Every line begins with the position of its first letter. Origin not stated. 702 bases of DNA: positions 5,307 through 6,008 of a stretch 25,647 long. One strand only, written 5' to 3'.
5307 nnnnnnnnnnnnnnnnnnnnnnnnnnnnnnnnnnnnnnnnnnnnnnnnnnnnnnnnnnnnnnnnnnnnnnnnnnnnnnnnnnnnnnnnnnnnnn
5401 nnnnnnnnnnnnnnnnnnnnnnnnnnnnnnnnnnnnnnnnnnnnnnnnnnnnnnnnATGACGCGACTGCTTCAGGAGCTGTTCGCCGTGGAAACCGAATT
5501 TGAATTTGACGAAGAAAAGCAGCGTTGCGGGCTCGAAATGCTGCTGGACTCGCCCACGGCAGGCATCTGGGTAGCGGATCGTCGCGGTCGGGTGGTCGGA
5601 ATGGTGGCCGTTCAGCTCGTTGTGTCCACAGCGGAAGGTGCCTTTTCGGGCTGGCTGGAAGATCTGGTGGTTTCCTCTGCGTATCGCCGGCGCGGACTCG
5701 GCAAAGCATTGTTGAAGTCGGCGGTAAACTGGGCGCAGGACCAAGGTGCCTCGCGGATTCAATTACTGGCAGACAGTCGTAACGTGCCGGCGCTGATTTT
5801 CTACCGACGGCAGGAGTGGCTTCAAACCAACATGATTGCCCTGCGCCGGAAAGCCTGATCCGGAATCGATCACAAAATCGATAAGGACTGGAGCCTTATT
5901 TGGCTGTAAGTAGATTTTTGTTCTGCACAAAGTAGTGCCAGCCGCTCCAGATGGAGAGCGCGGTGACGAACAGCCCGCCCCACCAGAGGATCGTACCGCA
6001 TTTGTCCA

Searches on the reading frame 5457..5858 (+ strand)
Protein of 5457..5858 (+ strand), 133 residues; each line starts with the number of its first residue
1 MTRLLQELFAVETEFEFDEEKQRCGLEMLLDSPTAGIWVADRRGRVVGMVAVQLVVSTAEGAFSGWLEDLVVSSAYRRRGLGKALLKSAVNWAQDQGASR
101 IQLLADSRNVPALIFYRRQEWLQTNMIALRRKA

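Call 66: search_protein_families(library=pfam, proteins=[window:5457-5858:+], max_evalue=0.01)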
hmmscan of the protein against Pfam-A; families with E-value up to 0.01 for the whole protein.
window:5457-5858:+ (133 aa): 5 families
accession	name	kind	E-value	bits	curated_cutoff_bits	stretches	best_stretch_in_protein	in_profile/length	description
PF00583.31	Acetyltransf_1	-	2.7e-19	70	20.7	1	10-118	9-113/116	Acetyltransferase (GNAT) family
PF13508.13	Acetyltransf_7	-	1.7e-14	54.3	27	1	35-119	3-80/84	Acetyltransferase (GNAT) domain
PF13673.13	Acetyltransf_10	-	1e-08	35.7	23.6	1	27-119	23-105/128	Acetyltransferase (GNAT) domain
PF14542.12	Acetyltransf_CG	-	0.0007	20.1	30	1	68-98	28-58/80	GCN5-related N-acetyl-transferase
PF13527.13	Acetyltransf_9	-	0.0035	17.8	25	1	3-105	15-113/127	Acetyltransferase (GNAT) domain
